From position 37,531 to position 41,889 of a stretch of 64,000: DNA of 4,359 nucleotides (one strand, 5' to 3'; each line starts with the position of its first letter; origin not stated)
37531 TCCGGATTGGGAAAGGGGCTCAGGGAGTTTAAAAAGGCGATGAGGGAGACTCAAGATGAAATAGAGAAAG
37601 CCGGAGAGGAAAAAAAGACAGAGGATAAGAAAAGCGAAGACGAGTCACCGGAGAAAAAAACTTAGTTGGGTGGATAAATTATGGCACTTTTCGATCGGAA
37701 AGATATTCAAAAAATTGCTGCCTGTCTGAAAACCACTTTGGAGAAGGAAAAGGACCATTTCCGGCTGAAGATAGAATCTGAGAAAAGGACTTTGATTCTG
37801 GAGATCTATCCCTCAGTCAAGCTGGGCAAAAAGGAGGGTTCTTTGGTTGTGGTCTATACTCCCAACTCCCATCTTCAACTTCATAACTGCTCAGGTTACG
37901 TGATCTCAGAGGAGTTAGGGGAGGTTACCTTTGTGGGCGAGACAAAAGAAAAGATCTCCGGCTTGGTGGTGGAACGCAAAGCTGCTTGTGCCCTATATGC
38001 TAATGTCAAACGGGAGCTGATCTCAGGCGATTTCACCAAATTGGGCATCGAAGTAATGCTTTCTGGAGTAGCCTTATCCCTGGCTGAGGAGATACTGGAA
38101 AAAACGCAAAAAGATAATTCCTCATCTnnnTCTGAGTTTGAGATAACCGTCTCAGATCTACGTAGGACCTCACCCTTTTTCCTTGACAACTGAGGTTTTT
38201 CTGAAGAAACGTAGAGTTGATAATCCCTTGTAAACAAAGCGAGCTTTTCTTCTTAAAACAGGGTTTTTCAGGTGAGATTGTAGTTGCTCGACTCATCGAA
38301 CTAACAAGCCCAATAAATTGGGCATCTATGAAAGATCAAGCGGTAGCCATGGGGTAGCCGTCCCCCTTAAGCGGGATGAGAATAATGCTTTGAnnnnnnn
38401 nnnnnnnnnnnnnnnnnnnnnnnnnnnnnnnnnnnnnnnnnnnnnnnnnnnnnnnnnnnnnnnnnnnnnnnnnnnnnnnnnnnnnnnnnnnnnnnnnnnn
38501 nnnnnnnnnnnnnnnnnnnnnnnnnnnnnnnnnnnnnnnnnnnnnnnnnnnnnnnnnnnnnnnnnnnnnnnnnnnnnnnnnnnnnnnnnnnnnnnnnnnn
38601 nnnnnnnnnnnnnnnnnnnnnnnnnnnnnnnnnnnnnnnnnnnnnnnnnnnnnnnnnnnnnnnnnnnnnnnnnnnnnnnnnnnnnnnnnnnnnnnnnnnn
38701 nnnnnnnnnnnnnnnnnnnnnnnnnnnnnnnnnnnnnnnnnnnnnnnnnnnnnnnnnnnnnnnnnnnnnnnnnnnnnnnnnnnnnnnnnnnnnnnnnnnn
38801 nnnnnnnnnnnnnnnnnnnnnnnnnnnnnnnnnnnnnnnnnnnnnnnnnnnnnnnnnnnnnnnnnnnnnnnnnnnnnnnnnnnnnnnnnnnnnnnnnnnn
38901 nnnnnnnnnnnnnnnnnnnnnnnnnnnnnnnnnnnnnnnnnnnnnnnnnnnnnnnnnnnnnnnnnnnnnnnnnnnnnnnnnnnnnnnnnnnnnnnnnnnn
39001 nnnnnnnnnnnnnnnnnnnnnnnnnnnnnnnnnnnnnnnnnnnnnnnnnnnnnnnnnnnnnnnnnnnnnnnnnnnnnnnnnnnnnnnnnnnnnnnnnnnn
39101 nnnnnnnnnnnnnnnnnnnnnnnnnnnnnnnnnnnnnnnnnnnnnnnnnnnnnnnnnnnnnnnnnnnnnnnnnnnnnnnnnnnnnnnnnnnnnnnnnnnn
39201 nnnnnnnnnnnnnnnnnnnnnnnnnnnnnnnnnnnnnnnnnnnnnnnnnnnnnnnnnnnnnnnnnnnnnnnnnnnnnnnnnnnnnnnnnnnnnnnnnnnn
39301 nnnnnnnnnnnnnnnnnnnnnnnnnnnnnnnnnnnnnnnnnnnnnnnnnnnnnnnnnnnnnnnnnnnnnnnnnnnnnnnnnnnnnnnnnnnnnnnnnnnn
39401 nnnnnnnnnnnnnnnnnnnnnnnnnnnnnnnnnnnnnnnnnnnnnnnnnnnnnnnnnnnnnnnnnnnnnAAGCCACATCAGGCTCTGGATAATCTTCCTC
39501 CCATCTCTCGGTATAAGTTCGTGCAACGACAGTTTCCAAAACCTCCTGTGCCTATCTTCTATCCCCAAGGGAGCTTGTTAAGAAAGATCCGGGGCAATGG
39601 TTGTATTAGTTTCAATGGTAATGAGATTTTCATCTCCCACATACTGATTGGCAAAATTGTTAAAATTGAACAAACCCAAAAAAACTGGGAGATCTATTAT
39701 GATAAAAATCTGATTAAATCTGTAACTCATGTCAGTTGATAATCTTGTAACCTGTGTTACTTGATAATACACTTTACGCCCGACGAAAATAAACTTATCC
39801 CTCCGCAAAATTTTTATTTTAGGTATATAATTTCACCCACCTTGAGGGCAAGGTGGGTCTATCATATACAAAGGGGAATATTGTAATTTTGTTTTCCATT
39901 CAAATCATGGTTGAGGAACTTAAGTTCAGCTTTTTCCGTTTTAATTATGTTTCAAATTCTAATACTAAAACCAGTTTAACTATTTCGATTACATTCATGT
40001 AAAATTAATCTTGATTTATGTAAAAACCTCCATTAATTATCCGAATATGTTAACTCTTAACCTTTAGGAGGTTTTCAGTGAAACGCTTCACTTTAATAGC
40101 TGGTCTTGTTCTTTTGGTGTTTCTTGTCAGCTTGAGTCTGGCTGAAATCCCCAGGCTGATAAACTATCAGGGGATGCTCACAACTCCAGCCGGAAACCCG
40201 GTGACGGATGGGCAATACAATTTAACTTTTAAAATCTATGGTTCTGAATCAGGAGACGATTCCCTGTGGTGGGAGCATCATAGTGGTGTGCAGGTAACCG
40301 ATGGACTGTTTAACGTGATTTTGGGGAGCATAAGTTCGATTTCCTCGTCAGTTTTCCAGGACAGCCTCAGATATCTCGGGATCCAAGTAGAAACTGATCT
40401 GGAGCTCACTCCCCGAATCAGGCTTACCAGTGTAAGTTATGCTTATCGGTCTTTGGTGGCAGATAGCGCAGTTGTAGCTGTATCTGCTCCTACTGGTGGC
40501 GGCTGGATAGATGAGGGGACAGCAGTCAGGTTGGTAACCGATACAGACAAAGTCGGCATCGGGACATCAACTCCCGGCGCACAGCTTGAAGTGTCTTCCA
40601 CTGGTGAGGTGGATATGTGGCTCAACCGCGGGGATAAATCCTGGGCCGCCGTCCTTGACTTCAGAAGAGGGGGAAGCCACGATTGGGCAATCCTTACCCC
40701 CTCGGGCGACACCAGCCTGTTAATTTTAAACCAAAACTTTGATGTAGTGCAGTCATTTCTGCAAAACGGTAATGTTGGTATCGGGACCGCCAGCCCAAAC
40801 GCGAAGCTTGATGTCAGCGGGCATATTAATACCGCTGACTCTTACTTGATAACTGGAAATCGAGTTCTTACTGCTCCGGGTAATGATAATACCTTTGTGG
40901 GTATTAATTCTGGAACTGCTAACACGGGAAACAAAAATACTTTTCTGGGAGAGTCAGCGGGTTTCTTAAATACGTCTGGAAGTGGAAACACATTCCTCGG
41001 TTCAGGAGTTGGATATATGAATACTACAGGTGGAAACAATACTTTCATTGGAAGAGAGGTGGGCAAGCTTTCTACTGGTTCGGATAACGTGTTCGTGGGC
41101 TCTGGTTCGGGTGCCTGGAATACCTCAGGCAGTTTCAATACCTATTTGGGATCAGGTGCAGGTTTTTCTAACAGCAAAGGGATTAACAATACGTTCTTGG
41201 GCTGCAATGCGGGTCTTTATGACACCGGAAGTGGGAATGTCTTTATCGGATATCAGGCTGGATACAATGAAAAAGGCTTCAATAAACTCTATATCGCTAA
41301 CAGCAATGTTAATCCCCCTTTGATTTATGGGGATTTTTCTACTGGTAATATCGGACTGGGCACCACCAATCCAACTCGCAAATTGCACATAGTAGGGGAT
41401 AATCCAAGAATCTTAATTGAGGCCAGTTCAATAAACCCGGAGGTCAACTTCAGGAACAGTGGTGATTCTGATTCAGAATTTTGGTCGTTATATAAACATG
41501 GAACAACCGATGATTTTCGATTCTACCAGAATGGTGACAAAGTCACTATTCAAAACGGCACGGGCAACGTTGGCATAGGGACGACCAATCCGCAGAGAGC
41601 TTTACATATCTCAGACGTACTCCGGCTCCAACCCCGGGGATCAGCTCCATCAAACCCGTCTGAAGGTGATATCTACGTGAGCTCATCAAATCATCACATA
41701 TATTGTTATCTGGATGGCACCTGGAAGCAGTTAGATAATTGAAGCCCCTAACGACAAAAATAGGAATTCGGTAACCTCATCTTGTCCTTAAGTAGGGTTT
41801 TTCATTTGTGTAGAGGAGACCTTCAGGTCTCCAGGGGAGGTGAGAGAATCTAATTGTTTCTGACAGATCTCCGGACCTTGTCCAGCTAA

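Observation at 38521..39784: IS481 sits exactly at REP hairpin loops on both sides, with halves from two different REPs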

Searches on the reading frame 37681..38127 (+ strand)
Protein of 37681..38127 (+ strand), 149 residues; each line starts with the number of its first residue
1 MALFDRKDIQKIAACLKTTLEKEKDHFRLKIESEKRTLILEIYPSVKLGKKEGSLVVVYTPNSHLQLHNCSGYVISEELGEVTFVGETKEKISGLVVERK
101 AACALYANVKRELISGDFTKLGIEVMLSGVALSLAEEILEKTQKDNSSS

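Call 56: find_encoding_contigs(protein=window:37681-38127:+, flank=4000, max_places=10)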
Protein window:37681-38127:+ (149 aa): 2 contigs read that carry it; 2 places shown.
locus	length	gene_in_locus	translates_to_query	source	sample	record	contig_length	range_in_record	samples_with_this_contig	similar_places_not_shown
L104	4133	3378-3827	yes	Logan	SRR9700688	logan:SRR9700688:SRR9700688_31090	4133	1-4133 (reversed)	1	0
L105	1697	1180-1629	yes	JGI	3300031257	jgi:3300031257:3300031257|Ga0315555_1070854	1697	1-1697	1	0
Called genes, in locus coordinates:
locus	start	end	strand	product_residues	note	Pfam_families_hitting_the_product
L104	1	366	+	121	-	?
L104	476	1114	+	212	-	PF02666:PS_Dcarbxylase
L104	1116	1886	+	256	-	PF01066:CDP-OH_P_transf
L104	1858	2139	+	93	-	PF02700:PurS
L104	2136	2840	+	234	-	PF07685:GATase_3, PF13507:GATase_5, PF01965:DJ-1_PfpI (weak)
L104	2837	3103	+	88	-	PF14209:DUF4321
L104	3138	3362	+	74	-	PF02416:TatA_B_E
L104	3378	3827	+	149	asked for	-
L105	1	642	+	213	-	?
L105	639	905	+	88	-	PF14209:DUF4321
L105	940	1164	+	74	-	PF02416:TatA_B_E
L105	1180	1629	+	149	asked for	-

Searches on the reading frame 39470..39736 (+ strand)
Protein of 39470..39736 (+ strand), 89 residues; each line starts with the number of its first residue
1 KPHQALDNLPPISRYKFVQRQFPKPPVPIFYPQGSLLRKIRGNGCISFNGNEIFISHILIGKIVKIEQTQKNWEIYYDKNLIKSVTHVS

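Call 10: search_protein_families(library=pfam, proteins=[window:39470-39736:+], max_evalue=0.01)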
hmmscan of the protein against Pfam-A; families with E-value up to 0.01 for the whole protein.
seq(89 aa): 1 family
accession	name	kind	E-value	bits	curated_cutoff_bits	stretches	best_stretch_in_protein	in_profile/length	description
PF22483.2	Mu-transpos_C_2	-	0.0048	17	27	1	37-83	13-59/73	Mu transposase, C-terminal domain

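Call 59: find_encoding_contigs(protein=window:39521-39736:+, flank=3000, max_places=10)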
Protein window:39521-39736:+ (72 aa): no gene with exactly this product is on record in the collection.

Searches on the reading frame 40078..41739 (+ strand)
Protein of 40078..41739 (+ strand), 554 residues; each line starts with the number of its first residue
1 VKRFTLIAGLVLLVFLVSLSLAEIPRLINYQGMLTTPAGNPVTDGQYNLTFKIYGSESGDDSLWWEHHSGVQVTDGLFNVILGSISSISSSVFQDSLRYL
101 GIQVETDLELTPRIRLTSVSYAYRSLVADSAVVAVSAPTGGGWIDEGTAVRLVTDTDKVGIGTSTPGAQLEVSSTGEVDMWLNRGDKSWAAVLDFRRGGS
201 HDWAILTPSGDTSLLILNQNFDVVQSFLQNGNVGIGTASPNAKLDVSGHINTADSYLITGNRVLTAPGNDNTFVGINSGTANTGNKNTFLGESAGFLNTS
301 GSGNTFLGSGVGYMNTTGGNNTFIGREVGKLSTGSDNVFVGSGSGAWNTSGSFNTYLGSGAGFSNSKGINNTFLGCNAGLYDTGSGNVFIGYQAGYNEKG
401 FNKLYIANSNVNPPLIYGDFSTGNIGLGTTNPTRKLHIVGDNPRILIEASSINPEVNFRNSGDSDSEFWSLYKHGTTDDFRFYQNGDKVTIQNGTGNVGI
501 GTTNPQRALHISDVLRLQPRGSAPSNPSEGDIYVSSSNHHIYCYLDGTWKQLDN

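Call 57: find_encoding_contigs(protein=window:40078-41739:+, flank=4000, max_places=10)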
Protein window:40078-41739:+ (554 aa): no gene with exactly this product is on record in the collection.
